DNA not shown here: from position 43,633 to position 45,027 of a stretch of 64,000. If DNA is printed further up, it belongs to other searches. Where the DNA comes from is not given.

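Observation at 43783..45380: GalT-family/HIT-superfamily pair beside sat-aprMBA: candidate APS:phosphate adenylyltransferase (ADP-sulfurylase) plus a Hint-like partner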

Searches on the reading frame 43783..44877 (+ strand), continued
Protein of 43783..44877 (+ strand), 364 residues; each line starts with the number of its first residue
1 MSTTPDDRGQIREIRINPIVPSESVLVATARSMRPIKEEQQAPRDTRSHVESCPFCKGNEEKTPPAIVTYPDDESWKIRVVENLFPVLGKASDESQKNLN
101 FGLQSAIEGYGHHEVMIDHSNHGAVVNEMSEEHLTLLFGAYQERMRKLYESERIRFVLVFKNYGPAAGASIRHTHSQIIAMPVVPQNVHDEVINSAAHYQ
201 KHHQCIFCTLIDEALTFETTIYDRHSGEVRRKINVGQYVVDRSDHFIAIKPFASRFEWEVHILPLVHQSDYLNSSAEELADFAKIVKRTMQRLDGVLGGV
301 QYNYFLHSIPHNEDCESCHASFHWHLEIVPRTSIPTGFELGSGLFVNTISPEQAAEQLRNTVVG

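Call 38: list_cluster_members(proteins=[P0179, P0172, P0162, P0109, P0168, P0166, P0103, P0060, P0098, P0170])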
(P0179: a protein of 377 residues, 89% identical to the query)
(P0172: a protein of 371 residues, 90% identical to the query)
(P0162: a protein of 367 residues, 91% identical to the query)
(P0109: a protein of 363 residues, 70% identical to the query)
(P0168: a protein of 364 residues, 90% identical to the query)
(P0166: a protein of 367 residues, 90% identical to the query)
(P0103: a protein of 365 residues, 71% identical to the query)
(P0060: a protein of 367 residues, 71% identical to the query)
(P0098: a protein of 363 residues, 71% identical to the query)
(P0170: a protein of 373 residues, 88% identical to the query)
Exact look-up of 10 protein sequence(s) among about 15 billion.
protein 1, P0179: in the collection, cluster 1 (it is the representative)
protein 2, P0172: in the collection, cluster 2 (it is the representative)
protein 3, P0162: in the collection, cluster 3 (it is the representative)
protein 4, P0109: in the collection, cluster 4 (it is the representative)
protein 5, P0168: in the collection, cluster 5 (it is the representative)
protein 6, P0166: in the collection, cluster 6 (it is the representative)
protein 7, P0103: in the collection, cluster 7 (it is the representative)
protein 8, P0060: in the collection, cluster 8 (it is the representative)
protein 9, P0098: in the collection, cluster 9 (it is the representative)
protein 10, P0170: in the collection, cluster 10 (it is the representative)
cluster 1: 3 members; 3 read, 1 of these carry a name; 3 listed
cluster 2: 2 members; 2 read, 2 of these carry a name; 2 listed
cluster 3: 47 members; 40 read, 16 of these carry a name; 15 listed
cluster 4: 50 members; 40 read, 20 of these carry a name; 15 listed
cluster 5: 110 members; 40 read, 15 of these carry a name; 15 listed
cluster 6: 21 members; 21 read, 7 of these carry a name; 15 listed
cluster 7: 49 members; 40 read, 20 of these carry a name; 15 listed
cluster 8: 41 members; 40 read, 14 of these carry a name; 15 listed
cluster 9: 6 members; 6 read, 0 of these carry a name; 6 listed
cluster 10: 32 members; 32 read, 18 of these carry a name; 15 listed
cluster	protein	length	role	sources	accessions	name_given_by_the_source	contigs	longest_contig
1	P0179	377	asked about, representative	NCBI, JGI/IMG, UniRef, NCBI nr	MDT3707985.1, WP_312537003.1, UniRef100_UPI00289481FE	MAG: DUF4931 domain-containing protein [Thiobacillus sp.] | DUF4931 domain-containing protein n=1 Tax=Thiobacillus sp. TaxID=924 RepID=UPI00289481FE | DUF4931 domain-containing protein [Thiobacillus sp.]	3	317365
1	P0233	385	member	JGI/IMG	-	-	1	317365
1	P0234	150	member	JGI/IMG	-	-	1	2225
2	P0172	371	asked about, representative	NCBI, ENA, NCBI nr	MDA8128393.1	MAG: galactose-1-phosphate uridylyltransferase [Betaproteobacteria bacterium] | galactose-1-phosphate uridylyltransferase [Betaproteobacteria bacterium]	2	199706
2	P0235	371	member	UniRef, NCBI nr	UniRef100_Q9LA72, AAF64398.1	Adenylylsulfate:phosphate adenylyltransferase n=1 Tax=Thiobacillus denitrificans ... | adenylylsulfate:phosphate adenylyltransferase [Thiobacillus denitrificans]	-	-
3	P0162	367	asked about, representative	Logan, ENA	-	-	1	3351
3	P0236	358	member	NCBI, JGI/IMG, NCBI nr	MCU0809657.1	MAG: galactose-1-phosphate uridylyltransferase [Thiobacillaceae bacterium] | UDPglucose--hexose-1-phosphate uridylyltransferase | galactose-1-phosphate uridylyltransferase [Thiobacillaceae bacterium]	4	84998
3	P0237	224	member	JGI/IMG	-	UDPglucose--hexose-1-phosphate uridylyltransferase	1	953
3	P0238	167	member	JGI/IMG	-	UDPglucose--hexose-1-phosphate uridylyltransferase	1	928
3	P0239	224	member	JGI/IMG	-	UDPglucose--hexose-1-phosphate uridylyltransferase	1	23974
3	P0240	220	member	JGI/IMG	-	UDPglucose--hexose-1-phosphate uridylyltransferase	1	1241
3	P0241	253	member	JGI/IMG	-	UDPglucose--hexose-1-phosphate uridylyltransferase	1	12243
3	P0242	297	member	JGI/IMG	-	UDPglucose--hexose-1-phosphate uridylyltransferase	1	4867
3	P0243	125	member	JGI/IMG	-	UDPglucose--hexose-1-phosphate uridylyltransferase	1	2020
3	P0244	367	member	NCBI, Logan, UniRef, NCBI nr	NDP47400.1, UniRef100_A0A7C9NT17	MAG: DUF4931 domain-containing protein [Sulfuriferula multivorans] | DUF4931 domain-containing protein n=1 Tax=Sulfuriferula multivorans TaxID=1559896 ... | DUF4931 domain-containing protein [Sulfuriferula multivorans]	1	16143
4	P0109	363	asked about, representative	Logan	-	-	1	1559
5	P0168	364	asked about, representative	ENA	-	-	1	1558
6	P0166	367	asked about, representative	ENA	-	-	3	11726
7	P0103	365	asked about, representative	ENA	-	-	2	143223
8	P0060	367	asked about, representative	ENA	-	-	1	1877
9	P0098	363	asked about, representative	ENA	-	-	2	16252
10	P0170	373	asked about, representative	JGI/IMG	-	-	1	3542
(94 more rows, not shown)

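Call 56: search_protein_families(library=pfam, proteins=[L002:8895-9887:-, L002:7707-8867:-, L002:6893-7660:-, L002:11144-11692:+, L002:11732-12202:+, L002:12275-13723:+, L025:7247-8473:+, L025:5489-5938:-, L025:4742-5197:-, L025:2775-4274:-], max_evalue=0.0001)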
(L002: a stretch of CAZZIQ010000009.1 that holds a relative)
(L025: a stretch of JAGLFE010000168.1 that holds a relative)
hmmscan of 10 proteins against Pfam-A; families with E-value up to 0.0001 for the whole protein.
L002:8895-9887:- (330 aa): 1 family
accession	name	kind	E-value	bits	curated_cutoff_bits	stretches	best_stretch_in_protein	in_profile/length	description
PF00701.28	DHDPS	-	1.1e-101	339.8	22.1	1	41-326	2-288/289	Dihydrodipicolinate synthetase family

L002:7707-8867:- (386 aa): 1 family
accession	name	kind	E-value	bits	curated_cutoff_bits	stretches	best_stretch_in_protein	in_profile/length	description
PF06804.17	Lipoprotein_18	-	1.3e-41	143.1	25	1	45-379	1-317/323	NlpB/DapX lipoprotein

L002:6893-7660:- (255 aa): 4 families
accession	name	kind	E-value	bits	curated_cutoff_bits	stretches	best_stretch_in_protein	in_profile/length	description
PF12706.13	Lactamase_B_2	-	9.2e-26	91.1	27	1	22-207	1-195/200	Beta-lactamase superfamily domain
PF00753.33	Lactamase_B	-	2.5e-17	63.9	22.7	1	11-91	5-86/196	Metallo-beta-lactamase superfamily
PF23023.1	Anti-Pycsar_Apyc1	-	4.5e-06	26.8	50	1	13-68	21-73/250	Anti-Pycsar protein Apyc1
PF13483.12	Lactamase_B_3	-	5.6e-05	23.6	24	0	13-147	8-117/160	Beta-lactamase superfamily domain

L002:11144-11692:+ (182 aa): 4 families
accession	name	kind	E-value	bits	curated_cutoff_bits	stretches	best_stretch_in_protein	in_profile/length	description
PF13740.12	ACT_6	-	3.4e-26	91.4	23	1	12-82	3-73/76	ACT domain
PF01842.31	ACT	-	1.8e-11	44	27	1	101-151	3-51/66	ACT domain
PF22629.2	ACT_AHAS_ss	-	9.1e-07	29.4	27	1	102-140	2-40/67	AHAS small subunit-like ACT domain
PF13291.12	ACT_4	-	3.6e-06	28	27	0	98-162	6-66/80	ACT domain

L002:11732-12202:+ (156 aa): 2 families
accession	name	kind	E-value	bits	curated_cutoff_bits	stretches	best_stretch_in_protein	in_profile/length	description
PF00578.27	AhpC-TSA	-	3.5e-37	127.5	26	1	8-133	3-122/124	AhpC/TSA family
PF08534.16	Redoxin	-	4.1e-14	53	26.6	1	9-135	5-131/148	Redoxin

L002:12275-13723:+ (482 aa): 5 families
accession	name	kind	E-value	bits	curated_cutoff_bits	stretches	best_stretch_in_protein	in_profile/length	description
PF02562.22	PhoH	-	1.5e-47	162.2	27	1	270-470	2-190/205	PhoH-like protein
PF13638.12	PIN_4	-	6.8e-36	123.9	21.9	1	29-176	1-132/132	PIN domain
PF13604.12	AAA_30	-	4.9e-08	33.4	27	1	274-436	3-128/191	AAA domain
PF13401.12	AAA_22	-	1.6e-05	25.7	27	0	292-422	8-109/130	AAA domain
PF13245.12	AAA_19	-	2.3e-05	25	25.1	0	392-436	85-129/134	AAA domain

L025:7247-8473:+ (408 aa): 2 families
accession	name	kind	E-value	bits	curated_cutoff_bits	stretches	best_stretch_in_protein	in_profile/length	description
PF05134.19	T2SSL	-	1.3e-35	123.3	25.5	1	18-242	13-230/231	Type II secretion system (T2SS), protein L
PF12693.12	GspL_C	-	2.8e-17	63.5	29.6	1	247-406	1-156/158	GspL periplasmic domain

L025:5489-5938:- (149 aa): 2 families
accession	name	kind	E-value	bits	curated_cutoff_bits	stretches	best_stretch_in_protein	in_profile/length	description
PF08334.16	T2SSG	-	3.7e-35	120.7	21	1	48-149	4-108/108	Type II secretion system (T2SS), protein G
PF07963.17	N_methyl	-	8.7e-09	35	21.2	1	19-42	3-26/27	Prokaryotic N-terminal methylation motif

L025:4742-5197:- (151 aa): 2 families
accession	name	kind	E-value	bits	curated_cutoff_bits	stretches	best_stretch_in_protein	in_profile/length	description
PF07963.17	N_methyl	-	4.1e-06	26.6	21.2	1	6-31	1-26/27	Prokaryotic N-terminal methylation motif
PF12019.13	GspH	-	3e-05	24.9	21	1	46-140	1-106/108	Type II transport protein GspH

L025:2775-4274:- (499 aa): 6 families
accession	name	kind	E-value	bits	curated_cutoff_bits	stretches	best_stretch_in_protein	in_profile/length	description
PF00990.26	GGDEF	-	2e-41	141.9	23.8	1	336-494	2-159/161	Diguanylate cyclase, GGDEF domain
PF13426.13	PAS_9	-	1.7e-13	51.1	27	1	226-327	5-103/103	PAS domain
PF12729.13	4HB_MCP_1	-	8.3e-10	39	27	1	1-174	2-177/181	Four helix bundle sensory module for signal transduction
PF08447.18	PAS_3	-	1.8e-09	38.2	25.6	1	238-318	3-85/89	PAS fold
PF08448.16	PAS_4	-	9.7e-08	32.7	23.1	1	226-329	7-109/110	PAS fold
PF00989.32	PAS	-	6.3e-07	29.8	22.6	1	227-312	14-100/113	PAS fold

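Call 63: predict_structure(alignment_id=A1)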
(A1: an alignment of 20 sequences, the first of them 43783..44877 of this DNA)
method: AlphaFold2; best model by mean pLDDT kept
length: 364 residues; sequences in the alignment: 20
mean_pLDDT: 59.4   pTM: 0.68
mean pLDDT of the five models: 59.4, 50.1, 47.6, 47.0, 38.6
residues with pLDDT >= 90: 20; 70-90: 98; 50-70: 123; < 50: 123
segments of 3 or more residues with pLDDT < 50: 1-48, 86-111, 164-173, 216-225, 227-236, 316-319, 333-345
pLDDT, mean of each block of 10 residues (from residue 1): 32 24 24 29 45 61 78 84 48 33 34 68 68 90 84 67 43 59 57 61 62 48 39 53 86 64 79 91 90 76 68 49 71 40 51 76 77
secondary structure, 60 per line:
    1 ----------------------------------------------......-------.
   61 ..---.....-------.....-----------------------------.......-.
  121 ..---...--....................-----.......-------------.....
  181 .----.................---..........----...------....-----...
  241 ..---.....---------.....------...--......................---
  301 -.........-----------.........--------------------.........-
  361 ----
elements in order: H47-52 E66-70 E78-82 E112-118 H131-150 E156-162 E176-181 H186-202 H206-215 E220-222 E229-232 E238-242 E246-250 E260-264 H276-297 E302-310 E322-330 H351-359

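Call 67: search_protein_representatives(protein=window:43783-44877:+)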
Query: 364 residues. Proteins with E-value up to 0.001 (for the whole library): 5889; up to 1e-10: 3649; up to 1e-30: 1459. The best 150 are listed.
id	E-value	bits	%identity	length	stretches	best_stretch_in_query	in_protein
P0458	3.6e-145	499.8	65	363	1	11-360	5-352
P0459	3.9e-108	378.0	70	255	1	10-254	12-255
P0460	2.7e-99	348.9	48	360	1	8-361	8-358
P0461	1.7e-97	343.0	47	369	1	12-364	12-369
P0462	6.7e-86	304.9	58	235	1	130-361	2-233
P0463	4.6e-81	289.0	36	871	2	34-360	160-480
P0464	3.8e-78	279.4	34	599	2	44-361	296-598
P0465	1.9e-77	277.1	45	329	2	111-361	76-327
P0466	8.1e-69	248.7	41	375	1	13-361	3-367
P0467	1.8e-65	237.7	40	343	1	16-363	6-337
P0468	2.3e-63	230.8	42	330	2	22-213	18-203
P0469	3.4e-63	230.2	39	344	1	13-362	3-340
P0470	9.1e-63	228.8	38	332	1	12-361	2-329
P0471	2.0e-62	227.7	38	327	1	12-362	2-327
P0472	2.3e-62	227.5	58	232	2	70-172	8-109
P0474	4.3e-62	226.6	41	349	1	10-361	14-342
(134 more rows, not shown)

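Call 73: list_cluster_members(proteins=[P0458, P0460, P0461, P0465, P0466, P0467, P0468, P0469, P0463, P0474])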
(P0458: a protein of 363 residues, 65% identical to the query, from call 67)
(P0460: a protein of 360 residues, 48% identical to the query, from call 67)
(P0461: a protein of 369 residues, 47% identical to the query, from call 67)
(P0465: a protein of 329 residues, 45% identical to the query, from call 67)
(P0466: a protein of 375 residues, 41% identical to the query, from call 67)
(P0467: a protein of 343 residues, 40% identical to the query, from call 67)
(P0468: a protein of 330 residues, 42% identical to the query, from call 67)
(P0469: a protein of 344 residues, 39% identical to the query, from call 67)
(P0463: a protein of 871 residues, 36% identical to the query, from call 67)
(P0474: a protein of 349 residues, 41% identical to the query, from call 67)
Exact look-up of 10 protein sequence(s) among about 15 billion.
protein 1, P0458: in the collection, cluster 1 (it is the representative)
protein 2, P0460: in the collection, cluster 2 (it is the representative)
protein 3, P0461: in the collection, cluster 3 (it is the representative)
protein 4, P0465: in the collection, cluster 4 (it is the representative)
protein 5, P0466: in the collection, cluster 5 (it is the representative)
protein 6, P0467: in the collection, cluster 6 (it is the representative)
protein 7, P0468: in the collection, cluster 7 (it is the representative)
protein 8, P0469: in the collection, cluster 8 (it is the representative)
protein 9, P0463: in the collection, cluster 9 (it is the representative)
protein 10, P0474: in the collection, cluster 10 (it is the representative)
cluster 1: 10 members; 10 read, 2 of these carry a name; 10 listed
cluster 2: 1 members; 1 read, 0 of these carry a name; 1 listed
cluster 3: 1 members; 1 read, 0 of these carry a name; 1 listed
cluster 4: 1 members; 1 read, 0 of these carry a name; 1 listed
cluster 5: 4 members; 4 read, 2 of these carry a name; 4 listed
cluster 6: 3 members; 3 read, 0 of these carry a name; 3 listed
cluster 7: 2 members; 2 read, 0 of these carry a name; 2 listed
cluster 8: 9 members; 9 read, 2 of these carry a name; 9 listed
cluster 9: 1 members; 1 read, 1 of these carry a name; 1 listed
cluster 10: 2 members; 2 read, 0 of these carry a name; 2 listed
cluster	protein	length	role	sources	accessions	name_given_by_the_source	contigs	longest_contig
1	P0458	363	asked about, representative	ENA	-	-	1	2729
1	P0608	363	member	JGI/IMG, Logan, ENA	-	UDPglucose--hexose-1-phosphate uridylyltransferase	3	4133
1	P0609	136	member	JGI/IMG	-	UDPglucose--hexose-1-phosphate uridylyltransferase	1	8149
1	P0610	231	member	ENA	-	-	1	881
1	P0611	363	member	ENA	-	-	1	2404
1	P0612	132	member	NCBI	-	-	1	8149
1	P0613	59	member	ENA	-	-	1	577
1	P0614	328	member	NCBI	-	-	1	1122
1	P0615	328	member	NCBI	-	-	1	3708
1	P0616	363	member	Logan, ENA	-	-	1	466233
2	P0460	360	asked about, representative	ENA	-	-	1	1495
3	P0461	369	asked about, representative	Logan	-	-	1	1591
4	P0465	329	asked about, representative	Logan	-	-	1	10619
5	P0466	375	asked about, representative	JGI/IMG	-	-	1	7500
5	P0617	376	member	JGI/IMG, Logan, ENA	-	UDPglucose--hexose-1-phosphate uridylyltransferase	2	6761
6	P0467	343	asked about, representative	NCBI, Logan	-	-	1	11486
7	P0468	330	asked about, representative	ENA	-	-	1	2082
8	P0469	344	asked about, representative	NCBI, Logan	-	-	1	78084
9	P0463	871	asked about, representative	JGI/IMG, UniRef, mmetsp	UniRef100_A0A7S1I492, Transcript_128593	HIT domain-containing protein n=1 Tax=Eutreptiella gymnastica TaxID=73025 ... | Transcript_128593/g.222142 ORF Transcript_128593/g.222142 Transcript_128593/m.222142 ...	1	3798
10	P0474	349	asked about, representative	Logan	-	-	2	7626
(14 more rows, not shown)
